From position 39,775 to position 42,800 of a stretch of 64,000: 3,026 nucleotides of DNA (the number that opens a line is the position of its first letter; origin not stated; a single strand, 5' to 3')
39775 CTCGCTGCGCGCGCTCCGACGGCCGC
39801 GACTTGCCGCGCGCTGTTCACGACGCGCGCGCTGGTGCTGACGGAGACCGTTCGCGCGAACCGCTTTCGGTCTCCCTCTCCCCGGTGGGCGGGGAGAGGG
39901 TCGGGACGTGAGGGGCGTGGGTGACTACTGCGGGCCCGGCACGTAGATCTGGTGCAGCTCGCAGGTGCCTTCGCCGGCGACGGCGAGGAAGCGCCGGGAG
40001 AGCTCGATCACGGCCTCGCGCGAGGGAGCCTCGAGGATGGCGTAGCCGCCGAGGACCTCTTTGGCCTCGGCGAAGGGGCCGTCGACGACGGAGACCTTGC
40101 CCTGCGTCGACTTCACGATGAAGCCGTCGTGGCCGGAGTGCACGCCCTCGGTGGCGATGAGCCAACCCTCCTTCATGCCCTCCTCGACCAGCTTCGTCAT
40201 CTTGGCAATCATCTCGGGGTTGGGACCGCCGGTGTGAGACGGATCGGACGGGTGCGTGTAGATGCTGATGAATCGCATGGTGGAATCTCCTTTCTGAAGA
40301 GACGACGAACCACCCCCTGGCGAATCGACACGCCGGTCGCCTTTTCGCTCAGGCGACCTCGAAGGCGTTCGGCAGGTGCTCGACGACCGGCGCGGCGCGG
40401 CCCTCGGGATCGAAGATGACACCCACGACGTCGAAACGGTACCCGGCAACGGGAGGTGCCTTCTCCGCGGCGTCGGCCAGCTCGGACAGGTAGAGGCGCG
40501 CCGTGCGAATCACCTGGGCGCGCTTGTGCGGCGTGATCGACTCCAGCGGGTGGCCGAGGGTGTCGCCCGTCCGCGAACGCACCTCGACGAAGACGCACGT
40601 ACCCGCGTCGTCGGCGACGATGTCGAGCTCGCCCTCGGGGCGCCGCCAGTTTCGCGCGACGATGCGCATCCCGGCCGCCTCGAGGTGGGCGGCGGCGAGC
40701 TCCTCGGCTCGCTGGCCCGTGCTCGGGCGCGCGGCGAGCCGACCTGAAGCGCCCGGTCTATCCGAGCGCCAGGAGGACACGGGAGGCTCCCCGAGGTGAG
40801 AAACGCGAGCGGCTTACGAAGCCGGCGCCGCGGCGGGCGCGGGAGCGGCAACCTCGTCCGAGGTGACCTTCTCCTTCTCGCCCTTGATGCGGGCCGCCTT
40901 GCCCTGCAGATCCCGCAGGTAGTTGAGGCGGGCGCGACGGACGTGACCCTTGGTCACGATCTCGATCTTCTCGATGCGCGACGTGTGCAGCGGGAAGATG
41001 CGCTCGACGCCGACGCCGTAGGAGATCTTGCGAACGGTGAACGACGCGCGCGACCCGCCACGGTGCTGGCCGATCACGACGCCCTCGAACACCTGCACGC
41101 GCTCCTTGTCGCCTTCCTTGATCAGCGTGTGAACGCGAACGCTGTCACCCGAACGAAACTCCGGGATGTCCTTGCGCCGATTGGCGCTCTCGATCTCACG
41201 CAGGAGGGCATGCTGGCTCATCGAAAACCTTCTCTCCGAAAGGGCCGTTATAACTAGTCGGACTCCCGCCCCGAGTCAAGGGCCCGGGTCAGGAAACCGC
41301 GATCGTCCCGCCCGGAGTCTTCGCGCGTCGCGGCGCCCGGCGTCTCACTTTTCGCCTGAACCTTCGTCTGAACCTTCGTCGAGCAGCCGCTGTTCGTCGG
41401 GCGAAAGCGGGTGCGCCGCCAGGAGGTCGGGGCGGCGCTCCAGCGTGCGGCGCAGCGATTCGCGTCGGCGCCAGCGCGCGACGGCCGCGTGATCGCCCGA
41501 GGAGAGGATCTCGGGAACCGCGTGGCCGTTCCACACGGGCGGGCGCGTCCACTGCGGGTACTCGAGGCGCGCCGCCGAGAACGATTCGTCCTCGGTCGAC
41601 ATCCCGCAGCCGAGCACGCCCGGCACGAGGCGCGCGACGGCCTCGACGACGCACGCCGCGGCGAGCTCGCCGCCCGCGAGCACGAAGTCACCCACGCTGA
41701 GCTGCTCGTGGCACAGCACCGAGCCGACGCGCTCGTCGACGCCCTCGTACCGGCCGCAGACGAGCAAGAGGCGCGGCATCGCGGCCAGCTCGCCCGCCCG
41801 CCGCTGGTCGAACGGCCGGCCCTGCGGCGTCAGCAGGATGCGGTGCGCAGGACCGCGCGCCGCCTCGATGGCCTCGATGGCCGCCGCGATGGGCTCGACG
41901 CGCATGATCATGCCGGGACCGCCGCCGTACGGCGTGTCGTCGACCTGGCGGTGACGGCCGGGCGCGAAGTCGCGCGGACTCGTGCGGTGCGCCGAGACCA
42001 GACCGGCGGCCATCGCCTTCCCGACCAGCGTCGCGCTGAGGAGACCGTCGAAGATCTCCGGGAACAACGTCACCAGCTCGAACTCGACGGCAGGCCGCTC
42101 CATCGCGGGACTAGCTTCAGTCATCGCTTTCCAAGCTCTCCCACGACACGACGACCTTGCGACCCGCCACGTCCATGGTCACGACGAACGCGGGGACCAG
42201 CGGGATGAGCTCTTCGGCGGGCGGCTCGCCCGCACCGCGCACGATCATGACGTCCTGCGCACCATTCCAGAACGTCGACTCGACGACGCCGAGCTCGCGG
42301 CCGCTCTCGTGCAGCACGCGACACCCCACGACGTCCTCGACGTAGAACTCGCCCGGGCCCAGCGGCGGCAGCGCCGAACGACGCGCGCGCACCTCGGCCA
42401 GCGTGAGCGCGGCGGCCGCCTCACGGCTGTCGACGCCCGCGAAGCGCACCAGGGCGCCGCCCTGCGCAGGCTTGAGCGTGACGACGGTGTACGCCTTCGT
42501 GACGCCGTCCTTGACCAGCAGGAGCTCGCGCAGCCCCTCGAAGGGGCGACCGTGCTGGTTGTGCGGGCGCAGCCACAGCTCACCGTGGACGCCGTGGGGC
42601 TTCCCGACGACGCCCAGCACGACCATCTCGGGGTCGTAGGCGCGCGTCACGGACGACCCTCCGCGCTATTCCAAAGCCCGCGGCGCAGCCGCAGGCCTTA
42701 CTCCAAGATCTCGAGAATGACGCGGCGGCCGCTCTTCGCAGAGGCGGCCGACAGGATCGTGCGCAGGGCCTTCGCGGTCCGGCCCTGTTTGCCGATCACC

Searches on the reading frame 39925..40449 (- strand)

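Call 9: search_protein_families(library=pfam, proteins=[window:39925-40449:-], max_evalue=0.001)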
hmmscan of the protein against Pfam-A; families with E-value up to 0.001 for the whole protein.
window:39925-40449:- (174 aa): 1 family
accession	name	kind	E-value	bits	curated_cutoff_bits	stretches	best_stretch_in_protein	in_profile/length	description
PF03795.20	YCII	-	1.2e-10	42.1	24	1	78-154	18-78/95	YCII-related domain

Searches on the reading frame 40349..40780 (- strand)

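Call 9: search_protein_families(library=pfam, proteins=[window:40349-40780:-], max_evalue=0.001)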
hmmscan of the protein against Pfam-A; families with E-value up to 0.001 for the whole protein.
window:40349-40780:- (143 aa): 1 family
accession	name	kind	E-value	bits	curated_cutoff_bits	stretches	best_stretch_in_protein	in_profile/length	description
PF02021.23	UPF0102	-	1.4e-26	93.1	23.6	1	25-121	1-80/80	Uncharacterised protein family UPF0102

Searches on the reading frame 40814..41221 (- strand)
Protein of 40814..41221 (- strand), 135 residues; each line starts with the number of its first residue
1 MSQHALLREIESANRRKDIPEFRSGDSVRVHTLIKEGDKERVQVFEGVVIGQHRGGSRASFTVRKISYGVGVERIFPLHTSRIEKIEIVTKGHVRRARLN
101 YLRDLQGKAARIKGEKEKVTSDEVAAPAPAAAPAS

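Call 9: search_protein_families(library=pfam, proteins=[window:40814-41221:-], max_evalue=0.001)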
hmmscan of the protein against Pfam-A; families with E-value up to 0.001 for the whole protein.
window:40814-41221:- (135 aa): 1 family
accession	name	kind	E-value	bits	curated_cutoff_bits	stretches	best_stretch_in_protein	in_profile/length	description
PF01245.26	Ribosomal_L19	-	1.5e-45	154.2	22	1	6-113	2-109/111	Ribosomal protein L19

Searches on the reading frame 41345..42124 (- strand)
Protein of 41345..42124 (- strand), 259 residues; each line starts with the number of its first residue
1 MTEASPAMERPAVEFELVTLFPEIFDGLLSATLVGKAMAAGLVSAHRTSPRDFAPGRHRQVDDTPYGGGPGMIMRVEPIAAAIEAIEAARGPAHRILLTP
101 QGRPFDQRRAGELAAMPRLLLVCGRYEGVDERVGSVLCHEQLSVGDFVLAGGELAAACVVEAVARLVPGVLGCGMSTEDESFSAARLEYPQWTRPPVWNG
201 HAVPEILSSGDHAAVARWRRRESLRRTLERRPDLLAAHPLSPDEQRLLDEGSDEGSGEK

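Call 9: search_protein_families(library=pfam, proteins=[window:41345-42124:-], max_evalue=0.001)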
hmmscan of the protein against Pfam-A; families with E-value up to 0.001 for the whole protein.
window:41345-42124:- (259 aa): 1 family
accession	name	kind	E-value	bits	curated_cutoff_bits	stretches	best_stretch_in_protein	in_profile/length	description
PF01746.26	tRNA_m1G_MT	-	8.2e-54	182.7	27.3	1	35-232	2-195/195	tRNA (Guanine-1)-methyltransferase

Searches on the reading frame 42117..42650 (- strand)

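Call 9: search_protein_families(library=pfam, proteins=[window:42117-42650:-], max_evalue=0.001)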
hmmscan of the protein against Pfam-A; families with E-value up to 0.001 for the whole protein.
window:42117-42650:- (177 aa): 3 families
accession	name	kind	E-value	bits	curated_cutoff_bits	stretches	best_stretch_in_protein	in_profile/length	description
PF01782.24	RimM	-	4.4e-13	49.7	23.5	1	12-92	2-83/84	RimM N-terminal domain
PF24986.1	PRC_RimM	-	2e-12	47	27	1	105-170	2-65/69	RimM PRC barrel domain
PF05239.21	PRC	-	6e-05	23.4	21.2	1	100-168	2-71/78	PRC-barrel domain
